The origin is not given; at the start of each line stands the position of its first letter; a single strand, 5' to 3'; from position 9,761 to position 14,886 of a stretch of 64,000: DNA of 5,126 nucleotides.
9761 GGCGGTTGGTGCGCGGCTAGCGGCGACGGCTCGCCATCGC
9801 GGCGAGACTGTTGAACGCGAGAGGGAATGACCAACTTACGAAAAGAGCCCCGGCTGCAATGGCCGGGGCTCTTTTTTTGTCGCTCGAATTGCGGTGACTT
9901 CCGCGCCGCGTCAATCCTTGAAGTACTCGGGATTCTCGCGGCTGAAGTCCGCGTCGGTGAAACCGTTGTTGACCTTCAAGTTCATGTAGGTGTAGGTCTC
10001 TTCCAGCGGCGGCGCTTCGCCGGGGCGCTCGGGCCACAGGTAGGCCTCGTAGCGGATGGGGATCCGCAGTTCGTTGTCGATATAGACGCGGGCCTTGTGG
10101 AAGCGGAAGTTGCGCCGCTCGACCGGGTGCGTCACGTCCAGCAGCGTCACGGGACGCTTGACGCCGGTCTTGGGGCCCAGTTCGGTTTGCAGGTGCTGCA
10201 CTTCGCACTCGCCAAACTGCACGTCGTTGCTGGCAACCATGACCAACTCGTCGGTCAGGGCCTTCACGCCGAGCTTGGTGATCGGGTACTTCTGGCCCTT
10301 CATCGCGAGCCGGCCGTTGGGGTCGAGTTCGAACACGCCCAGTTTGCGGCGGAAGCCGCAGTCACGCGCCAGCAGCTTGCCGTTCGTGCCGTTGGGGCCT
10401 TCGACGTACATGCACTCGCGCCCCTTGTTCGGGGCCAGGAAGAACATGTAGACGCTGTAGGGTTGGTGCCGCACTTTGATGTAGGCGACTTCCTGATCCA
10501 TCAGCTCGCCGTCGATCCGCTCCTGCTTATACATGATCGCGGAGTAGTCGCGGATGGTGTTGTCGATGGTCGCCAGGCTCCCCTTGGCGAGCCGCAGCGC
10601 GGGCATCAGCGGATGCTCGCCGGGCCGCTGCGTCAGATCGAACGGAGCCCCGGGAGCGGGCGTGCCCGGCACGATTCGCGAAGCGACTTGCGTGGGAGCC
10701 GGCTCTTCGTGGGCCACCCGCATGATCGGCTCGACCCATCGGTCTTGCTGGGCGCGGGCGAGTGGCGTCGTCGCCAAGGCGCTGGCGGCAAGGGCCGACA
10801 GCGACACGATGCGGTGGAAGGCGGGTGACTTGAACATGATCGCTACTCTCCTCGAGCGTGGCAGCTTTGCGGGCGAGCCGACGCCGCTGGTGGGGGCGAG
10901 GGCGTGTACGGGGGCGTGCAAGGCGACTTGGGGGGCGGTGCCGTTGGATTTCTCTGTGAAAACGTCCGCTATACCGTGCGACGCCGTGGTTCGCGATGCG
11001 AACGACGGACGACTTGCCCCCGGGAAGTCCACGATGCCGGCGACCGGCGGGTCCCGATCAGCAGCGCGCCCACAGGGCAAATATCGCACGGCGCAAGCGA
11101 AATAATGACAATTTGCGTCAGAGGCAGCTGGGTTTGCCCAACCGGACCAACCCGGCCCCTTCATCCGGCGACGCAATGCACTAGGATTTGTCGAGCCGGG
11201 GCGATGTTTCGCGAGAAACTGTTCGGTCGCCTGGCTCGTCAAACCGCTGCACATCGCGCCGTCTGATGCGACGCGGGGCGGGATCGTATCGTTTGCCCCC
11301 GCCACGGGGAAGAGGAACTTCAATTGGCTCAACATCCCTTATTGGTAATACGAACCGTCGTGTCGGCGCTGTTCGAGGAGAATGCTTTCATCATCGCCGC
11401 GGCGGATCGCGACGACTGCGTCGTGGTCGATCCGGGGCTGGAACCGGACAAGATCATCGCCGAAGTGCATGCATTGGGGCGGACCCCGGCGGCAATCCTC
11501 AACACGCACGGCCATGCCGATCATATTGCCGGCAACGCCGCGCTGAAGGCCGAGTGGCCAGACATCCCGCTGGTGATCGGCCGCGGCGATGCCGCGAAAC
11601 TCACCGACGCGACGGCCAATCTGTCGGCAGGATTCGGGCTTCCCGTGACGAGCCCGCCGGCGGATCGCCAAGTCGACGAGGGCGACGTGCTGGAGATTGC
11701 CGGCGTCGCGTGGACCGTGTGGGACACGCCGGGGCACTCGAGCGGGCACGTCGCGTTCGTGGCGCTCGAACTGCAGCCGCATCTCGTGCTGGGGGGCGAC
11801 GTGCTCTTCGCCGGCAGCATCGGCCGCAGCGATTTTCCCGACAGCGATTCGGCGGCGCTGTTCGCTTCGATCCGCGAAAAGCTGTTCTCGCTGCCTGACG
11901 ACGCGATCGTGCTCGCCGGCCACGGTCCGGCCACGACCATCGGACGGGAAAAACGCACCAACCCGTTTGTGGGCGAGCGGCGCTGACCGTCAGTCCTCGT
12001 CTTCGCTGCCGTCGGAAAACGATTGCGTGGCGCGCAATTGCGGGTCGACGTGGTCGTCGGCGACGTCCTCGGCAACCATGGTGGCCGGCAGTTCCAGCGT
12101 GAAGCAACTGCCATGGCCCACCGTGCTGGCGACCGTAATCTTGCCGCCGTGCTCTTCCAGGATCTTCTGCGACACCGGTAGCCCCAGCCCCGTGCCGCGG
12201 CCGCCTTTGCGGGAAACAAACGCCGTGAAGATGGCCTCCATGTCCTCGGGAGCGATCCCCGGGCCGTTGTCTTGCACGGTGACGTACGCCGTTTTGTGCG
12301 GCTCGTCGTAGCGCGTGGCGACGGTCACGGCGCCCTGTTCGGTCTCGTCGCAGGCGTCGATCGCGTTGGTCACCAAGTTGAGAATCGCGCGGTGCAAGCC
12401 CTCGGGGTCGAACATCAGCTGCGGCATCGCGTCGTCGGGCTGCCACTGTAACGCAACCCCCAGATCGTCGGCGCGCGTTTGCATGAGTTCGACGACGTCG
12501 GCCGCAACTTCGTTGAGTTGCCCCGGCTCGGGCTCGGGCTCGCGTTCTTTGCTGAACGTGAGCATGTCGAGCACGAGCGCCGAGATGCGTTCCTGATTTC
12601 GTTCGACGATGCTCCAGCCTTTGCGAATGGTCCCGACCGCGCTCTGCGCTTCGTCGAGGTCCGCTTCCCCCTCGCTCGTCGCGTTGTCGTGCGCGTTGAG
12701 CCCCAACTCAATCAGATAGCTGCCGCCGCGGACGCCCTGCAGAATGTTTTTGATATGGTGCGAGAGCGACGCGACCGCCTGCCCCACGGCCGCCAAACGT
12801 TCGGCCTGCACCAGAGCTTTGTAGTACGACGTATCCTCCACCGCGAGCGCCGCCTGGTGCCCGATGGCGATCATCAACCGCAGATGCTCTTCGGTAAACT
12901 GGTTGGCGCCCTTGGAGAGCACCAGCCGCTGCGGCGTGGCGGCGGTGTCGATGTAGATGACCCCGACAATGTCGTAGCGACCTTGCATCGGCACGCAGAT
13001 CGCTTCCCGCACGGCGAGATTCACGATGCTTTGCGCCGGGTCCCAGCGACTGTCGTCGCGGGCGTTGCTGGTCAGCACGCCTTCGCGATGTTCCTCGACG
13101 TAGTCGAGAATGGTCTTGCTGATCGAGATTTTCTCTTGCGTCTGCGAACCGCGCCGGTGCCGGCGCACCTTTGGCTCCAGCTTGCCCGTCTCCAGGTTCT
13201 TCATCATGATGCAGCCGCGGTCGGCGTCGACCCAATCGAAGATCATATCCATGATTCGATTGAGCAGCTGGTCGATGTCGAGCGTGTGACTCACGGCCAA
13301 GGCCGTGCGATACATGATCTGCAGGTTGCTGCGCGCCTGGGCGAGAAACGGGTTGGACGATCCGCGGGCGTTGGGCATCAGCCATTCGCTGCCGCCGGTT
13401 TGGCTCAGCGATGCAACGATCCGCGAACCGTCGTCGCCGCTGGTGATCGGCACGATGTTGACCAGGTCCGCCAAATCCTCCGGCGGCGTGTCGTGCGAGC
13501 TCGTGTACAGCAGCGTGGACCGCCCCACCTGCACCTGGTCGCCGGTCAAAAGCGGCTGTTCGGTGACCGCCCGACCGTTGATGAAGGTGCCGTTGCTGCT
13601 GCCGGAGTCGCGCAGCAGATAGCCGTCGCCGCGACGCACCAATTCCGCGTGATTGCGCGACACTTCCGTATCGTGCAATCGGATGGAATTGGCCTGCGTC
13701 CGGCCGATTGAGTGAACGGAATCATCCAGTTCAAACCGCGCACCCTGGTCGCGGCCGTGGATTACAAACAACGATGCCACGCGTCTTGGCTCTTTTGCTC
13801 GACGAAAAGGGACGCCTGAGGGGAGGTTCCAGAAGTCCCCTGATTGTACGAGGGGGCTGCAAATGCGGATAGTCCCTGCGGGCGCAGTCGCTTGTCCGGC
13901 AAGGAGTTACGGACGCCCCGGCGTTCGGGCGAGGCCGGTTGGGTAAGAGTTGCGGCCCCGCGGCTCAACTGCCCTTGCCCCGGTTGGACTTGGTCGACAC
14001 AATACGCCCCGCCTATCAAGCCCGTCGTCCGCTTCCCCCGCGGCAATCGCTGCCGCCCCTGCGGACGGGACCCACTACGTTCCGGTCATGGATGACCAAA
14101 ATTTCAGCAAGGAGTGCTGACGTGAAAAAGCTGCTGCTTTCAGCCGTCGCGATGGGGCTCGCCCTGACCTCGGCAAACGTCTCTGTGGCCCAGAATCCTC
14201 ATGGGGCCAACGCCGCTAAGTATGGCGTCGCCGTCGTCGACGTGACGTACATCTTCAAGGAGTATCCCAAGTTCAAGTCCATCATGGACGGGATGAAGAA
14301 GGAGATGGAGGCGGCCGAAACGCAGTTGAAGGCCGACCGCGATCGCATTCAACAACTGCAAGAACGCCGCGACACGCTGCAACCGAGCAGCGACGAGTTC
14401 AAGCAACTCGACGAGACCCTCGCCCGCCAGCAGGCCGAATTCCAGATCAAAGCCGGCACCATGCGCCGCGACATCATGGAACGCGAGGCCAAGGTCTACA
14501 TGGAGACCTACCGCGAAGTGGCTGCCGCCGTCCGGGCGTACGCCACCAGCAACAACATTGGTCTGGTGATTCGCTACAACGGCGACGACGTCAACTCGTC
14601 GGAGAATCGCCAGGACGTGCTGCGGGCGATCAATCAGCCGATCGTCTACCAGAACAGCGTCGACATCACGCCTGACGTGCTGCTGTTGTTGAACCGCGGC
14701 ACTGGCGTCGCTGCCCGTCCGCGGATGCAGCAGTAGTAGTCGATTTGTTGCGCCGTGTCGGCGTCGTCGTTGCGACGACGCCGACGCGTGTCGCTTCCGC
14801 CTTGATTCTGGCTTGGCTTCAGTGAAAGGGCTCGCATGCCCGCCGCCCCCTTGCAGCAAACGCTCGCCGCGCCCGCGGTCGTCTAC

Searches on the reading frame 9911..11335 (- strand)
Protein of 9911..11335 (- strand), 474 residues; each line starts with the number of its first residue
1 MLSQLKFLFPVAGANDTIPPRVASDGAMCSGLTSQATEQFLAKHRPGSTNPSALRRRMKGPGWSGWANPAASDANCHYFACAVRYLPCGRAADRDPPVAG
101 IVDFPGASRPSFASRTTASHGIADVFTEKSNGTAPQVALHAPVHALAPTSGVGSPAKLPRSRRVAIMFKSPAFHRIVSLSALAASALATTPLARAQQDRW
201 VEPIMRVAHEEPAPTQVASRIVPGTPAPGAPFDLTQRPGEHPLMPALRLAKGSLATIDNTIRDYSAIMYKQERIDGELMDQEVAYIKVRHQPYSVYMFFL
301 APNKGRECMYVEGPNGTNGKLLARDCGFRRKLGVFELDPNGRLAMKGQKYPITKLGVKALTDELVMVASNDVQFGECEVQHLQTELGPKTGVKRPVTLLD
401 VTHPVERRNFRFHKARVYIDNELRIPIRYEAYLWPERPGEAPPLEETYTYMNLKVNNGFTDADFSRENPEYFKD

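Call 19: search_protein_families(library=pfam, proteins=[window:9911-11335:-], max_evalue=0.001)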
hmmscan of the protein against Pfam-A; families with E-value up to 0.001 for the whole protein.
window:9911-11335:- (474 aa): 1 family
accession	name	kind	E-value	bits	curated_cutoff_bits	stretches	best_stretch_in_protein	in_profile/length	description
PF07608.17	DUF1571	-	3e-64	216.7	27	1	262-471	2-206/208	Protein of unknown function (DUF1571)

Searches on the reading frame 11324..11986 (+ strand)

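Call 19: search_protein_families(library=pfam, proteins=[window:11324-11986:+], max_evalue=0.001)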
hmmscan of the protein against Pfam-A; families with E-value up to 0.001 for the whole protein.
window:11324-11986:+ (220 aa): 2 families
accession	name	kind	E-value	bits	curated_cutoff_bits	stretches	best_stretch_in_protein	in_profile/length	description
PF00753.33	Lactamase_B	-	3.9e-26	92.6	22.7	1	19-200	6-196/196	Metallo-beta-lactamase superfamily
PF12706.13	Lactamase_B_2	-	0.00051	20.1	27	1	33-96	3-73/200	Beta-lactamase superfamily domain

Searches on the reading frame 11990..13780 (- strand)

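Call 19: search_protein_families(library=pfam, proteins=[window:11990-13780:-], max_evalue=0.001)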
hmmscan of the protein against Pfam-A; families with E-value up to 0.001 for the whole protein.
window:11990-13780:- (596 aa): 7 families
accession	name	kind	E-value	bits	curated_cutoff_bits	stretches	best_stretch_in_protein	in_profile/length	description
PF02518.31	HATPase_c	-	1.6e-28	99.8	26.4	1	458-567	2-110/111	Histidine kinase-, DNA gyrase B-, and HSP90-like ATPase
PF00498.31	FHA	-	3.9e-17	62.9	20.7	1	24-86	2-67/67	FHA domain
PF16697.10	Yop-YscD_cpl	-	7.1e-17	61.9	33.2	1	6-90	2-88/94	Inner membrane component of T3SS, cytoplasmic domain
PF01590.32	GAF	-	4.6e-10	40.6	22.4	1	168-314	1-133/133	GAF domain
PF13185.12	GAF_2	-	7.8e-08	33.1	28.6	1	167-315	2-136/136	GAF domain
PF13492.12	GAF_3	-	6.2e-06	27.1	27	1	168-315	1-128/129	GAF domain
PF13589.12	HATPase_c_3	-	2.8e-05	24.6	25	1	463-525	4-61/137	Histidine kinase-, DNA gyrase B-, and HSP90-like ATPase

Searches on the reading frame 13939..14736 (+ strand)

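Call 19: search_protein_families(library=pfam, proteins=[window:13939-14736:+], max_evalue=0.001)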
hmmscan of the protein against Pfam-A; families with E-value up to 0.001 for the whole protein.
window:13939-14736:+ (265 aa): 1 family
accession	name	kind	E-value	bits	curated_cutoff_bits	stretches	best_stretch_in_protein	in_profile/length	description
PF03938.19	OmpH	-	4.8e-16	59.7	32.4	1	97-248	2-138/141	Outer membrane protein (OmpH-like)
